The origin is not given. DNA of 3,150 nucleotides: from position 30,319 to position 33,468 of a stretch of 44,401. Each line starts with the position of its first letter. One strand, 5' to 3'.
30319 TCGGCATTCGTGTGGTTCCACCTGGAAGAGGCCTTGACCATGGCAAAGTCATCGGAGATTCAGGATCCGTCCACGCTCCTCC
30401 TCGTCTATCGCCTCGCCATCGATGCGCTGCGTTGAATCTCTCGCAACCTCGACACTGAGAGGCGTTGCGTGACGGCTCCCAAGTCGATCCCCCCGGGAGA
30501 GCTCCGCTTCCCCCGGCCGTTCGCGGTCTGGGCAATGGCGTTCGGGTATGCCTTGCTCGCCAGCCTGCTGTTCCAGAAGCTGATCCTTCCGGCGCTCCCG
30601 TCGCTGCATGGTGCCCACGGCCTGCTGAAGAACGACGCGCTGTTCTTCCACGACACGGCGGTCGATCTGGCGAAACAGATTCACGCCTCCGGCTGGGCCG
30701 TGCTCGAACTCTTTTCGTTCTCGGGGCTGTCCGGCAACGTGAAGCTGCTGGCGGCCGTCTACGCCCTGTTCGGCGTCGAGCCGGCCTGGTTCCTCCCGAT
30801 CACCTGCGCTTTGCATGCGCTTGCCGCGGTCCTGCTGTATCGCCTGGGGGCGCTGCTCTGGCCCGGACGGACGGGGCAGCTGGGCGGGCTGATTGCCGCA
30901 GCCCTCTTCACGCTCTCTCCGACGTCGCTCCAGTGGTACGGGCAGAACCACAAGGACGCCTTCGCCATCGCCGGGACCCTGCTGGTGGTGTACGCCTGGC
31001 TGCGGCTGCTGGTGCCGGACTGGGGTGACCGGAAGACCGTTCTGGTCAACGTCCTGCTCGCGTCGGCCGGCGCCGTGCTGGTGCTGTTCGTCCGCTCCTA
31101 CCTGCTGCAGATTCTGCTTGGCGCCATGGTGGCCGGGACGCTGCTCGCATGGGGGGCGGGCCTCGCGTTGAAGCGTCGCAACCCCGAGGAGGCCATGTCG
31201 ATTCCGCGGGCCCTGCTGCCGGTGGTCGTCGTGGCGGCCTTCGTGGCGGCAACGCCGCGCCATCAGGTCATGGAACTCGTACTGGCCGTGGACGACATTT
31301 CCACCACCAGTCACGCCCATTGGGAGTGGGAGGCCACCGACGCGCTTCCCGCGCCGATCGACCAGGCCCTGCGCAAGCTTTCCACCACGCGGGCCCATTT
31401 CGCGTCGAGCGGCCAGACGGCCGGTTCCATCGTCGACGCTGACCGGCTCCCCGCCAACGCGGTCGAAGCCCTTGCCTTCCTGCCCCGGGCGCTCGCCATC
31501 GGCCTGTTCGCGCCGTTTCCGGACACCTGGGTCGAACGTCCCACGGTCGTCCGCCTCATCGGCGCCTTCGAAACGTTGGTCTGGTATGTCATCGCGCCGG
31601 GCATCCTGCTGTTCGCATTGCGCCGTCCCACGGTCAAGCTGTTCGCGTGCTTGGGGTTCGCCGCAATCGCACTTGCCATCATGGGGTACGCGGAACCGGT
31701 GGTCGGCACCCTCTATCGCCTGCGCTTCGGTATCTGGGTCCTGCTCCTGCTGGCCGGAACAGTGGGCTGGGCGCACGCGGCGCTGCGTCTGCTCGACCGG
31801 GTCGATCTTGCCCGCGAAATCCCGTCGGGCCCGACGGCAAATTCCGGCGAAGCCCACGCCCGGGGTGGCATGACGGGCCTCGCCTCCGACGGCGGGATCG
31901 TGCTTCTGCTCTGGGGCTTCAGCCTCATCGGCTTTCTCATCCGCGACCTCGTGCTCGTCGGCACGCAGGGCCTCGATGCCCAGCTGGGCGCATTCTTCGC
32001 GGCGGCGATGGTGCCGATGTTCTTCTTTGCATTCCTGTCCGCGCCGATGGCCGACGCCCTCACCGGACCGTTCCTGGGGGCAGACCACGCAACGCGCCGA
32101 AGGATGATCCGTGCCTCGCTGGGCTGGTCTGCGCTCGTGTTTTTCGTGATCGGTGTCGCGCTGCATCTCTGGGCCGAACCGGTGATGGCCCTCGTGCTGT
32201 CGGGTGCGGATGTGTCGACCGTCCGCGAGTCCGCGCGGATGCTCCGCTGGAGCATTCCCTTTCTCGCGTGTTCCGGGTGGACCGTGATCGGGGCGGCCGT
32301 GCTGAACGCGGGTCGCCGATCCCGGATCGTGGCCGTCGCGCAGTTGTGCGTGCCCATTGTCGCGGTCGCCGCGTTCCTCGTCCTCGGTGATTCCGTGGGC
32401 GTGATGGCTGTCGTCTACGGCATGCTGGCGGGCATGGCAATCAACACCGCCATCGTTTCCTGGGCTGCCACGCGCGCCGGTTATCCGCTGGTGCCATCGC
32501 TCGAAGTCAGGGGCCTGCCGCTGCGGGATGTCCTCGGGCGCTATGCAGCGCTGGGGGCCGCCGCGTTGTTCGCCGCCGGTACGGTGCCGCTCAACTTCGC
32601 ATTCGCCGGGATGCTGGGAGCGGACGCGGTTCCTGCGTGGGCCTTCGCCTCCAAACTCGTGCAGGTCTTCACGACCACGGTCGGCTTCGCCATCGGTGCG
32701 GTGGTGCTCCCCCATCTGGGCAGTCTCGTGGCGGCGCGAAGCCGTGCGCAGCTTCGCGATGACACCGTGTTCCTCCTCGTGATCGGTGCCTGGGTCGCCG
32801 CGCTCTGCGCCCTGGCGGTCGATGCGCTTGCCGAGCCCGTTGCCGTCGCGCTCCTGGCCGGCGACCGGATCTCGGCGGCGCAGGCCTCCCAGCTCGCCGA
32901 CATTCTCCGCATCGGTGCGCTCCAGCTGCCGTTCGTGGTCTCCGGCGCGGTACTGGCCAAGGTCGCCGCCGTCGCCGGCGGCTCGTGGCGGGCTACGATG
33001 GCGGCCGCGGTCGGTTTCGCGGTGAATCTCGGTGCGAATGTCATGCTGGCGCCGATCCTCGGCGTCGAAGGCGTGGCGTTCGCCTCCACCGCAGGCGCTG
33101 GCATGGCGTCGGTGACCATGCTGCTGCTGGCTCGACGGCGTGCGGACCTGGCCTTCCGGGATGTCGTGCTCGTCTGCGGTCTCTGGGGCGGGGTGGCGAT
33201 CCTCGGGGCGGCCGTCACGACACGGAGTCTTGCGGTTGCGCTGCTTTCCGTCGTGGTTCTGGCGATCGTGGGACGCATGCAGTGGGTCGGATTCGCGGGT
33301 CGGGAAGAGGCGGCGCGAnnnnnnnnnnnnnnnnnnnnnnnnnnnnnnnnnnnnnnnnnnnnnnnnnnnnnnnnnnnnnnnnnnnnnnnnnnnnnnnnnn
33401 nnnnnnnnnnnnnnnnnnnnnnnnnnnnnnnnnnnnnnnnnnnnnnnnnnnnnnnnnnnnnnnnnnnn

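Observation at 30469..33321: Polytopic membrane domain fused in-frame to a MurJ/MviN-type flippase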

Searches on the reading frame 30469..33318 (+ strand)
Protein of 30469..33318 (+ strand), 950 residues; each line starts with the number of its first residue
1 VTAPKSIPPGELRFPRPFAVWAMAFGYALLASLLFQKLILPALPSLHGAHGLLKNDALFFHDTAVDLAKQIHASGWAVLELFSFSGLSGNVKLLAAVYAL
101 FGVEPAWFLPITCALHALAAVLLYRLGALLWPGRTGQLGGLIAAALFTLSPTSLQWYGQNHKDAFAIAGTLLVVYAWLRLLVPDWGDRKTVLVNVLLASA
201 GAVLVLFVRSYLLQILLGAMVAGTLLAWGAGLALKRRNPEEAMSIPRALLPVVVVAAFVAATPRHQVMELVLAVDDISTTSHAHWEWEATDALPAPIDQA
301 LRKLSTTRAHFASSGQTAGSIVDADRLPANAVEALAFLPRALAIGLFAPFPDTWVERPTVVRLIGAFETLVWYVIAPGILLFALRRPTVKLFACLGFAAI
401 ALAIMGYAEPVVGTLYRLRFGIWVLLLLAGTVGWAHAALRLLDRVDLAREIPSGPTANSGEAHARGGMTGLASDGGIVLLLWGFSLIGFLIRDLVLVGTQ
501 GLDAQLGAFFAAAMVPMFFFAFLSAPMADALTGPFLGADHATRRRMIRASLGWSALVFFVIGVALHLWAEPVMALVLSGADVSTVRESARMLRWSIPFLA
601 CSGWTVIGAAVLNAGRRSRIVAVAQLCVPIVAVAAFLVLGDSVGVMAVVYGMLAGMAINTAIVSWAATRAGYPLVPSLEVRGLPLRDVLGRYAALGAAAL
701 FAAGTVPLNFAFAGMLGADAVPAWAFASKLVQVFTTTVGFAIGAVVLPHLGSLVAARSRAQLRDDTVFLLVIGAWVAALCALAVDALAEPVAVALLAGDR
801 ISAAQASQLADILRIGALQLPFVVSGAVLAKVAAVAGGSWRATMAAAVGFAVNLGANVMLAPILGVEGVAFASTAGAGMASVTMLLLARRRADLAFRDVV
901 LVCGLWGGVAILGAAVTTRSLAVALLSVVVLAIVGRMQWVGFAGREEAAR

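Call 3: search_protein_families(library=pfam, proteins=[window:30469-33318:+], max_evalue=1)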
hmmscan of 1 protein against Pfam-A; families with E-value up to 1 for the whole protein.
window:30469-33318:+ (950 aa): 1 family
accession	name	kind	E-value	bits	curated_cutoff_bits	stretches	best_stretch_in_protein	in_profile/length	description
PF03023.19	MurJ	-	4.5e-19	68.8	27.4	1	503-939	8-440/451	Lipid II flippase MurJ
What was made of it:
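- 31870..33318 (+): C-terminal MurJ-family MOP flippase domain (aa 468-950, 14 TM helices). Pfam PF03023 E = 4.5e-19 (call 3).
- On MurJ / MOP flippase family (Pfam PF03023): 68.8 bits against a cut-off of 27.4, aa 503-939, profile positions 8-440 of 451 (call 3).
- On Wzx-type (PST) flippase, Pfam Polysacc_synt: Only PF03023 is found in the fusion (call 3).
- Checked: Pfam MurJ (PF03023) covers aa 503-939, profile positions 8-440 of 451, E = 4.5e-19 and 68.8 bits against a cut-off of 27.4 (call 3).
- The Pfam MurJ hit is above its cut-off (call 3).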

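Call 4: search_protein_families(library=ncbifam, proteins=[window:30469-33318:+], max_evalue=1)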
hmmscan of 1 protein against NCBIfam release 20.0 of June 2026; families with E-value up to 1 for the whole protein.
window:30469-33318:+ (950 aa): 2 families
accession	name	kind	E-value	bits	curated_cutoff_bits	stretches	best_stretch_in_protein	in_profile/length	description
TIGR01695.1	murJ_mviN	equivalog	2.2e-22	79.5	235.55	1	485-904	16-447/506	murein biosynthesis integral membrane protein MurJ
NF043061.1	MMSYN1_0325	equivalog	0.11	11.5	450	1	157-219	288-353/491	MFS cation transporter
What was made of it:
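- On Lipid II flippase MurJ proper (NCBIfam TIGR01695 equivalog): 79.5 bits against a cut-off of 235.55 (call 4).
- The TIGR01695 equivalog score is 79.5 against a cut-off of 235.55 (call 4).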

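Call 5: find_homologous_proteins(query=window:30469-33318:+)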
Query window:30469-33318:+ (950 aa): 103 proteins with E <= 0.001 among 8000 candidates.
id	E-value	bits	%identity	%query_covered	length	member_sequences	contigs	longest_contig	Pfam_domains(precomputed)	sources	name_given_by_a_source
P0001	0.0e+0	1843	92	100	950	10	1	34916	PF03023.20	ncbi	-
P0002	0.0e+0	1765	91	98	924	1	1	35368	PF03023.20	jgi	-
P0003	0.0e+0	1319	67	99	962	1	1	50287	PF03023.20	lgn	-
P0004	0.0e+0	1239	65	97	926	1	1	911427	PF03023.20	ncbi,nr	ncbi:MAG: polysaccharide biosynthesis C-terminal domain-containing protein [Betaproteobacteria bacte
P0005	2.1e-298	1011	55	95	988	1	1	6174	PF03023.20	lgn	-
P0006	1.8e-282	958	53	97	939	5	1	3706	PF03023.20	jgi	jgi:peptidoglycan biosynthesis protein MviN/MurJ (putative lipid II flippase)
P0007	9.9e-276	936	55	92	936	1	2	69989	PF03023.20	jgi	jgi:peptidoglycan biosynthesis protein MviN/MurJ (putative lipid II flippase)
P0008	1.5e-275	935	49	98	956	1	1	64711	PF03023.20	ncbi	-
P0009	2.1e-272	925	53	92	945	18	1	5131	PF03023.20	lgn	-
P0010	2.4e-253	862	48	98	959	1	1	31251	PF03023.20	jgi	jgi:putative peptidoglycan lipid II flippase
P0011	4.2e-233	795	47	97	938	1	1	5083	PF03023.20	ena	-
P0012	5.9e-226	771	42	97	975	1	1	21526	PF03023.20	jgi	jgi:putative peptidoglycan lipid II flippase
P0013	2.9e-225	769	44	97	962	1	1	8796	PF03023.20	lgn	-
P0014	9.3e-193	661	42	99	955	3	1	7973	PF03023.20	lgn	-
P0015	9.7e-190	651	41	98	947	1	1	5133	PF03023.20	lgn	-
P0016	2.1e-188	647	39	99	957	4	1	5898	PF03023.20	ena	-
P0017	1.7e-187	644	41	98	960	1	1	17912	PF03023.20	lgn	-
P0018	9.9e-187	641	40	100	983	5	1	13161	PF03023.20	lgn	-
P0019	3.2e-185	636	40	95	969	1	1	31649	PF03023.20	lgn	-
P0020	7.4e-183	628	41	95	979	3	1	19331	PF03023.20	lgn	-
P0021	1.3e-182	628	40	98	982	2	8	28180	PF03023.20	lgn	-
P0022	1.9e-182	627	40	98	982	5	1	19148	PF03023.20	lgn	-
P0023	1.7e-181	624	40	99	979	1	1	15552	PF03023.20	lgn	-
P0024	1.7e-181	624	41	98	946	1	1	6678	PF03023.20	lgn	-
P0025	3.5e-181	623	41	94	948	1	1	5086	PF03023.20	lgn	-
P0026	9.5e-181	621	39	100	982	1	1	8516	PF03023.20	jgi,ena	-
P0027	1.2e-180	621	38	97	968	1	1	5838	PF03023.20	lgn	-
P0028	1.7e-180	621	38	94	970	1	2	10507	PF03023.20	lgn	-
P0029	1.8e-180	621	40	98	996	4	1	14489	PF03023.20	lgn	-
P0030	3.7e-180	620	41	92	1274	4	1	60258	PF10111.15,PF13641.13,PF03023.20,PF00535.33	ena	-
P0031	2.4e-179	617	38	99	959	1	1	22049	PF03023.20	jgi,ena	jgi:peptidoglycan biosynthesis protein MviN/MurJ (putative lipid II flippase)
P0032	3.7e-179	616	40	97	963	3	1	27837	PF03023.20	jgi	jgi:peptidoglycan biosynthesis protein MviN/MurJ (putative lipid II flippase)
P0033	1.2e-177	611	40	95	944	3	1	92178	PF03023.20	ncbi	ncbi:MAG: lipid II flippase MurJ [Verrucomicrobiae bacterium]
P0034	2.4e-177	610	40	91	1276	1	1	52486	PF03023.20,PF00535.33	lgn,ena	-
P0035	2.6e-176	607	38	98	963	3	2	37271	PF03023.20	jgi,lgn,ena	-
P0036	6.3e-176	606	40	96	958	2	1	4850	PF03023.20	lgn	-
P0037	8.4e-172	592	41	94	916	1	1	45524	PF03023.20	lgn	-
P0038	1.0e-170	588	39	99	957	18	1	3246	PF03023.20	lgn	-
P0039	3.8e-170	586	38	93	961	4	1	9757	PF03023.20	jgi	-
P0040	2.0e-169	584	38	95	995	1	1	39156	PF03023.20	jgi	jgi:peptidoglycan biosynthesis protein MviN/MurJ (putative lipid II flippase)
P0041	1.1e-168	582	39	98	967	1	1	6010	PF03023.20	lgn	-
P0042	2.9e-168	580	38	99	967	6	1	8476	PF03023.20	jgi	jgi:peptidoglycan biosynthesis protein MviN/MurJ (putative lipid II flippase)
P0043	5.2e-168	579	37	98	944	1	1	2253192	PF03023.20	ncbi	-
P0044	1.6e-167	578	38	98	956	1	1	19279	PF03023.20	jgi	jgi:putative peptidoglycan lipid II flippase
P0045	1.5e-165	571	38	94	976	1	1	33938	PF03023.20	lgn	-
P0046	2.3e-165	571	37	94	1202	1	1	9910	PF13641.13,PF03023.20,PF00535.33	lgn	-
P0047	2.8e-165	570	38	97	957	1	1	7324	PF03023.20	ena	-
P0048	5.0e-165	569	39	98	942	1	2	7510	PF03023.20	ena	-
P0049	1.1e-164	568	37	91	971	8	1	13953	PF03023.20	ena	-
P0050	1.1e-164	568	38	90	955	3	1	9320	PF03023.20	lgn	-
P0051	3.6e-164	567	38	98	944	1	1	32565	PF03023.20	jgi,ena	-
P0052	4.3e-164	566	38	94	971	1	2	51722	PF03023.20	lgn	-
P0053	2.5e-163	564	38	99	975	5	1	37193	PF03023.20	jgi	jgi:putative peptidoglycan lipid II flippase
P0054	3.2e-163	563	37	90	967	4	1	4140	PF03023.20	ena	-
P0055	8.1e-163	562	36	95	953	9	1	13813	PF03023.20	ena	-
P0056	3.0e-161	557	37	99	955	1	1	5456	PF03023.20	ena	-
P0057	1.3e-159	552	37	99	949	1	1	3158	PF03023.20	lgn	-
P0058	5.5e-159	549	38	99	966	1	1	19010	PF03023.20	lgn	-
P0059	1.4e-158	548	37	98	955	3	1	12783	PF03023.20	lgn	-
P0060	9.2e-158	545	38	95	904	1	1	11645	PF03023.20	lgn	-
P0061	1.1e-157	545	37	97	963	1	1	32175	PF03023.20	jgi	jgi:putative peptidoglycan lipid II flippase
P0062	1.7e-157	545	36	94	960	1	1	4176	PF03023.20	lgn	-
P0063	4.4e-157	543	37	99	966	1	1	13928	PF03023.20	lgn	-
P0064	3.4e-156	540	36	99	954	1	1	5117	PF03023.20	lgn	-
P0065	2.6e-155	537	36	97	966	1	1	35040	PF03023.20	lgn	-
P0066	9.9e-155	535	36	92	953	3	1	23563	PF03023.20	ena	-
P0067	1.5e-154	535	36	89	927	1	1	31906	PF03023.20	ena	-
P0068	1.1e-153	532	36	100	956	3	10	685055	PF03023.20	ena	-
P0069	2.5e-153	531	37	70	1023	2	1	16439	PF03023.20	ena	-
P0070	9.3e-152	526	35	95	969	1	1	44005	PF03023.20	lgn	-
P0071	1.1e-151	525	36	94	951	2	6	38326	PF03023.20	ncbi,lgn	-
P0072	1.8e-149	518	35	99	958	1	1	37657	PF03023.20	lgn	-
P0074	1.1e-148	515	35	98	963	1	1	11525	PF03023.20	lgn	-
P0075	2.5e-148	514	36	97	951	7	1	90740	PF03023.20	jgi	jgi:peptidoglycan biosynthesis protein MviN/MurJ (putative lipid II flippase)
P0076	8.6e-148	512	34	97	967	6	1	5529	PF03023.20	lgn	-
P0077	1.0e-147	512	41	77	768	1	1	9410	PF03023.20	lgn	-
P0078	2.4e-147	511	36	97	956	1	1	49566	PF03023.20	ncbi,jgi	jgi:putative peptidoglycan lipid II flippase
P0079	2.1e-146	508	33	97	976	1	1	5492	PF03023.20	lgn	-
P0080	2.3e-145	504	37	94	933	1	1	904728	PF03023.20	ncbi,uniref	ncbi:lipid II flippase MurJ [Pseudomonas sp.]|uniref:lipid II flippase MurJ n=1 Tax=Pseudomonas sp. 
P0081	2.4e-145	504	35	97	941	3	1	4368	PF03023.20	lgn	-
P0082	3.9e-145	504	36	95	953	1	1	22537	PF03023.20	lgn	-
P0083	4.0e-145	504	37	95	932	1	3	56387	PF03023.20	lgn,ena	-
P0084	4.2e-144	500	36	97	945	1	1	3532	PF03023.20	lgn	-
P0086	3.0e-141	491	33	94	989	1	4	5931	PF03023.20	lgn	-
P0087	4.4e-141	490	34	95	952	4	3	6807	PF03023.20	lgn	-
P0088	7.3e-141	489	35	95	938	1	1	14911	PF03023.20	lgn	-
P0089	1.7e-139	485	32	95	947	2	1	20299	PF03023.20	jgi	jgi:O-antigen/teichoic acid export membrane protein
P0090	3.0e-121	425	34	94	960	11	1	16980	PF03023.20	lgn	-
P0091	4.4e-121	424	34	95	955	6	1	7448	PF03023.20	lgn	-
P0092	9.8e-121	423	34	94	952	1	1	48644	PF03023.20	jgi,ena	-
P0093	2.5e-119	418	35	94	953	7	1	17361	PF03023.20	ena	-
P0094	2.0e-118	415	34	94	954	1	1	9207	PF03023.20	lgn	-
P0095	3.8e-118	414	34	94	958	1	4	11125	PF03023.20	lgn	-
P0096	4.8e-118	414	33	95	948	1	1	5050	PF03023.20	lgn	-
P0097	2.4e-117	412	34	95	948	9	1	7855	PF03023.20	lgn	-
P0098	8.5e-117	410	34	94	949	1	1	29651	PF01554.24,PF03023.20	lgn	-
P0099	1.9e-116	409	30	94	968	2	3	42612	PF01554.24,PF03023.20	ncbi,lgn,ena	ncbi:MAG: lipid II flippase MurJ [Methylococcaceae bacterium]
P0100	3.7e-115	404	33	94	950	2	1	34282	PF01554.24,PF03023.20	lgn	-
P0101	8.6e-102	360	30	93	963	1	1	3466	PF03023.20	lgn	-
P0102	3.2e-93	332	29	91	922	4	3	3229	PF03023.20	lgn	-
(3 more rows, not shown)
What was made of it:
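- Checked: 103 protein clusters have full-length coverage at 920-990 aa, down to 29% identity (call 5).
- Sources name homologues 'lipid II flippase MurJ' or 'peptidoglycan biosynthesis protein MviN/MurJ' (call 5). More than 100 independent clusters from NCBI, JGI, ENA and Logan have the fused length (call 5).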

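Call 15: find_related_loci(query=A1, collection=genome_contigs, flank=10000)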
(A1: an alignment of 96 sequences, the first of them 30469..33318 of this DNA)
Query A1 (950 aa) in genome_contigs; peptide patterns used: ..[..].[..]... (x = any residue, [..] = any of these).
41 stretches matched a pattern; 38 encode a relative of the query (tblastn E <= 1e-3); 38 distinct loci.
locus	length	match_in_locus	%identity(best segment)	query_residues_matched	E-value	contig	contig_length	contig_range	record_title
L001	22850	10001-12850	92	1-950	0e+0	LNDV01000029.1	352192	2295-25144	MAG: Betaproteobacteria bacterium Ga0077526 Ga0077526_128.1, whole genome shotgun sequence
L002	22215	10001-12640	53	11-889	0e+0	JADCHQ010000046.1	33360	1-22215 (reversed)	MAG: Rhodocyclaceae bacterium isolate M176S2SP1A56QC M176S2_46, whole genome shotgun sequence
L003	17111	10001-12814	43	12-950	0e+0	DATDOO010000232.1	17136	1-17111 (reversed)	MAG TPA_asm: Methylococcaceae bacterium isolate SMAG_U7896 k141_3828402, whole genome shotgun sequence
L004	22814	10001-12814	40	14-939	0e+0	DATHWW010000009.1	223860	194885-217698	MAG TPA_asm: Methylophilaceae bacterium isolate SMAG_U16169 k141_267587, whole genome shotgun sequence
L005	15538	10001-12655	41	4-873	0e+0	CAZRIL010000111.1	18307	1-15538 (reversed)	MAG TPA_asm: uncultured Chthoniobacter sp. isolate SRP242652_co2_52 genome assembly, contig: NODE_3376_length_18307_cov_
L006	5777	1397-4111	42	13-911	0e+0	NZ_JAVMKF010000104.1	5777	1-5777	MAG: Accumulibacter sp. isolate SCELSE-14 RS41505SPAdes_bin.147_0000000104, whole genome shotgun sequence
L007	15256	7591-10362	40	5-911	2e-176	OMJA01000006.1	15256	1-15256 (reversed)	Nitrospiraceae bacterium isolate AM_1104 genome assembly, contig: k99_692494, whole genome shotgun sequence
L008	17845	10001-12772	39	13-940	2e-168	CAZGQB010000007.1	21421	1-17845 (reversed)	MAG TPA_asm: uncultured Sulfuritalea sp. isolate SRP173033_co1_149 genome assembly, contig: NODE_4183_length_21421_cov_1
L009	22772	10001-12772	37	13-940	9e-166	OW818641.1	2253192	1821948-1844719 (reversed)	metagenome genome assembly, chromosome: 1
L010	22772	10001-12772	38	8-940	1e-164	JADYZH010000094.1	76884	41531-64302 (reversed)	MAG: Sulfuritalea sp. isolate SJ561 c_000000297295, whole genome shotgun sequence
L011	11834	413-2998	39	11-870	2e-159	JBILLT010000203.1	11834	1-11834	MAG: Chthoniobacteraceae bacterium isolate ME2017-08-08_3300044911_group7_bin109 Rohwer_bin2554_scaffold_6847_c1, whole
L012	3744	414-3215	35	12-942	2e-163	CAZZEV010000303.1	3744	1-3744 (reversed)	MAG TPA_asm: uncultured Cellvibrionaceae bacterium isolate SRP219642_co6_6 genome assembly, contig: NODE_26084_length_37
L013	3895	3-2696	40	50-933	3e-162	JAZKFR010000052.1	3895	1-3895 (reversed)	MAG: Pseudomonadota bacterium isolate DC_RB_04_SPN110320-bin012 DCRB04SPN_B012_0_000000000052, whole genome shotgun sequ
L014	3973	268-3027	30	10-906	3e-126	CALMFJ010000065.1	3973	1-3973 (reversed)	MAG TPA_asm: uncultured proteobacterium isolate SRR8868559_bin.50_CONCOCT_v1.1_MAG genome assembly, contig: ERZ1645192.2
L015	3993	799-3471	35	12-893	7e-124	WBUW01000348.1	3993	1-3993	MAG: Pseudorhodoplanes sp. isolate SB26 contig_8175, whole genome shotgun sequence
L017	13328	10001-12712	32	18-906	5e-117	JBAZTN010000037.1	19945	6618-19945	MAG: Methylobacter sp. isolate SO_2017_GW1_203 NODE_10448_length_19945_cov_2.378747_OW334_2017, whole genome shotgun seq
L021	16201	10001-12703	30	18-906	6e-109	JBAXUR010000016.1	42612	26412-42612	MAG: Methylococcaceae bacterium isolate ELA666 MAG666_16, whole genome shotgun sequence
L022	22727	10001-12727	30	18-906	5e-109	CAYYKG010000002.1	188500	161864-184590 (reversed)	MAG TPA_asm: uncultured Syntrophorhabdus sp. isolate SRP241326_co4_217 genome assembly, contig: NODE_77_length_188500_co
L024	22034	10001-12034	37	12-683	5e-106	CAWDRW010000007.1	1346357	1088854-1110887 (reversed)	MAG: uncultured beta proteobacterium isolate MFD04716.bin.2.185 genome assembly, contig: contig_9450, whole genome shotg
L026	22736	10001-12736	31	18-906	8e-112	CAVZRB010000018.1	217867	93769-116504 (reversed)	MAG: uncultured Gammaproteobacteria bacterium isolate MFD05674.bin.2.96 genome assembly, contig: contig_74618, whole gen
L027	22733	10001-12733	40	21-924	2e-175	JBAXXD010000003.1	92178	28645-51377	MAG: Verrucomicrobiia bacterium isolate ELA730 MAG730_3, whole genome shotgun sequence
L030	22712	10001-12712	34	14-906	9e-121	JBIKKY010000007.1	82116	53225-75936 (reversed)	MAG: Sulfuritalea sp. isolate ME2014-08-07_3300034120_group5_bin83 Rohwer_bin2368_scaffold_33_c2, whole genome shotgun s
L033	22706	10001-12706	34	12-911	8e-68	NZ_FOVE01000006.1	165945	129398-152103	Formivibrio citricus strain DSM 6150, whole genome shotgun sequence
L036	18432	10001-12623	39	25-906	1e-90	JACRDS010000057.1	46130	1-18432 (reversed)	MAG: Elusimicrobia bacterium isolate NC_groundwater_1678_Pr3_B-0.1um_69_20 SR-2_scaffold_141_994168, whole genome shotgu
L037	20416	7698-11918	30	7-433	9e-38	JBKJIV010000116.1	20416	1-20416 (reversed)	MAG: Polaromonas sp. isolate ant_bin.179 S1Ck117_5059284_flag_0_multi_102.0000_len_20416, whole genome shotgun sequence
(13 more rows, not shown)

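Call 26: find_encoding_contigs(protein=P0080, flank=10000, max_places=2)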
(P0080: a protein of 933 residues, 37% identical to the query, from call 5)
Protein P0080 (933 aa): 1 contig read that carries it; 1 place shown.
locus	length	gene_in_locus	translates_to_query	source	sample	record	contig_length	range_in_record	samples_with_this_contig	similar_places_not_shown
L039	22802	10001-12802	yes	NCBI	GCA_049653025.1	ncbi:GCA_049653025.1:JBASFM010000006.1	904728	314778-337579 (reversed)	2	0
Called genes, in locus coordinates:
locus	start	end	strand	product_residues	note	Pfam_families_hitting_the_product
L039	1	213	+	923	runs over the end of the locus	PF00521:DNA_topoisoIV, PF03989:DNA_gyraseA_C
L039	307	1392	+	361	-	PF00266:Aminotran_5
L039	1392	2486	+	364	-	PF01817:CM_2, PF00800:PDT, PF01842:ACT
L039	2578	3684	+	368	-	PF00155:Aminotran_1_2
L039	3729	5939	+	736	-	PF02153:PDH_N, PF03807:F420_oxidored (weak), PF20463:PDH_C, PF00275:EPSP_synthase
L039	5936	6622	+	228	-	PF02224:Cytidylate_kin, PF13189:Cytidylate_kin2 (weak)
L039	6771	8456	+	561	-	PF00575:S1 (weak), PF17092:PCB_OB (faint), PF21710:Spt6_S1 (faint), PF00575:S1, PF00575:S1, PF23459:S1_RRP5 (weak), PF00575:S1, PF23459:S1_RRP5 (weak), +1 more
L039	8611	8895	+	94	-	PF00216:Bac_DNA_binding, PF18291:HU-HIG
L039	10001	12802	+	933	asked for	PF03023:MurJ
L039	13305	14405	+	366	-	PF00155:Aminotran_1_2 (weak), PF01041:DegT_DnrJ_EryC1, PF01212:Beta_elim_lyase (weak)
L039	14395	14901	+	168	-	PF25084:LbH_EIF2B, PF25087:GMPPB_C (faint), PF25247:LbH_GLGC (weak), PF00132:Hexapep, PF14602:Hexapep_2 (weak)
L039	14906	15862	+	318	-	PF01408:GFO_IDH_MocA, PF22725:GFO_IDH_MocA_C3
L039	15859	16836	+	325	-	PF04321:RmlD_sub_bind, PF01073:3Beta_HSD, PF01370:Epimerase, PF02719:Polysacc_synt_2, PF07993:NAD_binding_4 (faint), PF16363:GDP_Man_Dehyd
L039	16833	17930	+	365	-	PF00155:Aminotran_1_2, PF01041:DegT_DnrJ_EryC1, PF01053:Cys_Met_Meta_PP (weak), PF01212:Beta_elim_lyase (weak)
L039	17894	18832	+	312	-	PF00551:Formyl_trans_N, PF02911:Formyl_trans_C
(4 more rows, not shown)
